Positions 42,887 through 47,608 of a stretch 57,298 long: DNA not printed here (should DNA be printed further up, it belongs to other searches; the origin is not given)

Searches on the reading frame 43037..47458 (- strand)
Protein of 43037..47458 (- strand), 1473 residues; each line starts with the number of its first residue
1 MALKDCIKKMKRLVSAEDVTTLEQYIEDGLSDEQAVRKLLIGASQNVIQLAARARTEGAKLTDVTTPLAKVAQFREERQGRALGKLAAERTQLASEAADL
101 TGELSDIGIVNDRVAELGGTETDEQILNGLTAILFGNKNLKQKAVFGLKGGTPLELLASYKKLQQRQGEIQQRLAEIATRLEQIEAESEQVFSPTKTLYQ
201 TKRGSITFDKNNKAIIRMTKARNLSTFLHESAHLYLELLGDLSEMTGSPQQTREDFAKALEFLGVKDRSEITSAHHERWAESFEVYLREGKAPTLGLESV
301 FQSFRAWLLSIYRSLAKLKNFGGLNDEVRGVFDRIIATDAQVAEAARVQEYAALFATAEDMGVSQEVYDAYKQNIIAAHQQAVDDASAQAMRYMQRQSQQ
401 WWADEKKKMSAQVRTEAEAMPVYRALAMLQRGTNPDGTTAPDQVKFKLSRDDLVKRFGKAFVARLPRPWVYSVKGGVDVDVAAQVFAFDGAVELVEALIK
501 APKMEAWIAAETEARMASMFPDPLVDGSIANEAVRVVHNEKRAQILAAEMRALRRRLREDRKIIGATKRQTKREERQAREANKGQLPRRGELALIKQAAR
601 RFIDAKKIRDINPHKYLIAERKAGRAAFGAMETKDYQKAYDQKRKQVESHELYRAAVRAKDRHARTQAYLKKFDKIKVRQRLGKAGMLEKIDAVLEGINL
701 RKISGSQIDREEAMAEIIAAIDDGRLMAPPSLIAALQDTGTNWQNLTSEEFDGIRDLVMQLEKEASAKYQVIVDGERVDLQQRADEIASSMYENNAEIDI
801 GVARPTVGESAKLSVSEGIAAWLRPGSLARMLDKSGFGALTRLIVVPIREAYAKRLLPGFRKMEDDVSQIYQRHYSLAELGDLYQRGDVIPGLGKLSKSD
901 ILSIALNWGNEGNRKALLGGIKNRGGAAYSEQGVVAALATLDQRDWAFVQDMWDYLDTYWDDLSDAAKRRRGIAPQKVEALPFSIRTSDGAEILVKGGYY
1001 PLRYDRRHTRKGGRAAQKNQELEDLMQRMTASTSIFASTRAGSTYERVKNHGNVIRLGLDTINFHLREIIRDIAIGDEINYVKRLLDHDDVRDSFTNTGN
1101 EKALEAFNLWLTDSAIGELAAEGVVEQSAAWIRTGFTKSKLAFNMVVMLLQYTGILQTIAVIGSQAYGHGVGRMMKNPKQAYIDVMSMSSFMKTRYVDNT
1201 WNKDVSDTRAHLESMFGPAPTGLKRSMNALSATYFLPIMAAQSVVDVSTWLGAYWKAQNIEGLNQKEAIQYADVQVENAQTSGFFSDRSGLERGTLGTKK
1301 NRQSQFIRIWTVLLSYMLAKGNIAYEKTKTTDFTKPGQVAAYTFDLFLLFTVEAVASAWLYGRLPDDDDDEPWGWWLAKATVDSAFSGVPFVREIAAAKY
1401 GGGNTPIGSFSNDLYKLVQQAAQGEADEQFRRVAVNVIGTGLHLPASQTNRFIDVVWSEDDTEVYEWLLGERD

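Call 21: search_protein_families(library=phrogs, proteins=[window:43037-47458:-], max_evalue=0.001)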
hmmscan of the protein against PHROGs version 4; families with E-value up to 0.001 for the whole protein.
window:43037-47458:- (1473 aa): 1 family
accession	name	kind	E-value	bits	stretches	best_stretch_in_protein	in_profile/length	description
phrog_9880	-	unknown function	4.8e-266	887.6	1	93-1455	887-2202/2231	-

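Call 22: search_protein_families(library=pfam, proteins=[window:43037-47458:-], max_evalue=0.01)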
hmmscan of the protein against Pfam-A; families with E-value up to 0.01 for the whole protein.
window:43037-47458:- (1473 aa): 0 families

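Call 23: search_solved_structures(query=window:43037-47458:-, max_evalue=1)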
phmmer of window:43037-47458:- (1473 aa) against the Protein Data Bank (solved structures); distinct sequences matched with E-value up to 1: 0.

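Call 24: search_dna_similar(query=window:43037-47458:-, collection=phages, mode=protein, max_rows=25)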
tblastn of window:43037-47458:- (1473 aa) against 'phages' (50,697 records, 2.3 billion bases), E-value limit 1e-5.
Records with a match: 49; places in all: 50; records where one place covers at least 80% of the query: 39.
Best place of each record, by identity: <60% 49.
By first word of the organism name: Xanthomonas 15; Vibrio 6; Caudoviricetes 6; Pseudomonas 5; Bordetella 5; Caulobacter 4; Xylella 1; Octadecabacter 1; Cobetia 1; Nostoc 1; and 4 more.
By host as written in the record: - 17; Xanthomonas albilineans CFBP2523 6; Xanthomonas citri 4; Caulobacter vibrioides CB15 3; Vibrio splendidus 3; Pseudomonas fluorescens UFV 041 2; Bordetella bronchiseptica 2; Octadecabacter sp. strain IceBac 419 1; and 11 more.
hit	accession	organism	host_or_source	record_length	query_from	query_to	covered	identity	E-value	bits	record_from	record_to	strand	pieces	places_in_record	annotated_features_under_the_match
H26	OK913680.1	Xanthomonas phage MET23-P3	Metropolitan WWTP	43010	3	1470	100%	31.5%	1e-179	602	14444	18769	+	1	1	hypothetical protein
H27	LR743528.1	Xanthomonas phage Tabio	Phage obtained from Runoff water ...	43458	187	1470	87%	33.0%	0e+0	609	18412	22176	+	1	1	hypothetical protein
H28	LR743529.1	Xanthomonas phage Sopo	Phage obtained from Runoff water ...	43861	187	1470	87%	33.0%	0e+0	609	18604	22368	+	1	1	Phage protein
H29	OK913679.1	Xanthomonas phage JUN5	Grand Junction Colorado WWTP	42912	187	1470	87%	33.0%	0e+0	605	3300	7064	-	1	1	hypothetical protein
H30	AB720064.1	Xanthomonas citri phage CP2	Xanthomonas citri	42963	187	1472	87%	32.8%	1e-180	605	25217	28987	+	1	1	hypothetical protein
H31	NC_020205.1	Xanthomonas citri phage CP2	Xanthomonas citri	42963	187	1472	87%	32.8%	1e-180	605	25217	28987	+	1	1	hypothetical protein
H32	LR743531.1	Xanthomonas phage Tenjo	Phage obtained from sewage water ...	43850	200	1470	86%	33.0%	0e+0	609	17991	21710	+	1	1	Phage protein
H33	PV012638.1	Xanthomonas phage SAC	Xanthomonas citri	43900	203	1472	86%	32.8%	6e-180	603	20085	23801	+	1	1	hypothetical protein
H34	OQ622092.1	Xanthomonas phage 10KY502B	Xanthomonas citri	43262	271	1472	82%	32.7%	5e-167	565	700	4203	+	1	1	hypothetical protein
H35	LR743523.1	Xylella phage Usme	Phage obtained on X. albilineans after ...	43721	271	1470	81%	32.8%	4e-166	562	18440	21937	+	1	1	Phage protein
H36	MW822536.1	Xanthomonas phage Usaquen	Xanthomonas albilineans CFBP2523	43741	271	1470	81%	32.8%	4e-166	562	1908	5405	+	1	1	hypothetical protein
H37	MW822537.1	Xanthomonas phage Alcala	Xanthomonas albilineans CFBP2523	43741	271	1470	81%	32.8%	4e-166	562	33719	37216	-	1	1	hypothetical protein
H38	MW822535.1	Xanthomonas phage Bolivar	Xanthomonas albilineans CFBP2523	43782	271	1470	81%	32.8%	4e-166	562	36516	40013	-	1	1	hypothetical protein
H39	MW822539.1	Xanthomonas phage Soumapaz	Xanthomonas albilineans CFBP2523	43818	271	1470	81%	32.8%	4e-166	562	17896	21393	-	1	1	hypothetical protein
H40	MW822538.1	Xanthomonas phage Fontebon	Xanthomonas albilineans CFBP2523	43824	271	1470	81%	32.8%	4e-166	562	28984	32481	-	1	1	hypothetical protein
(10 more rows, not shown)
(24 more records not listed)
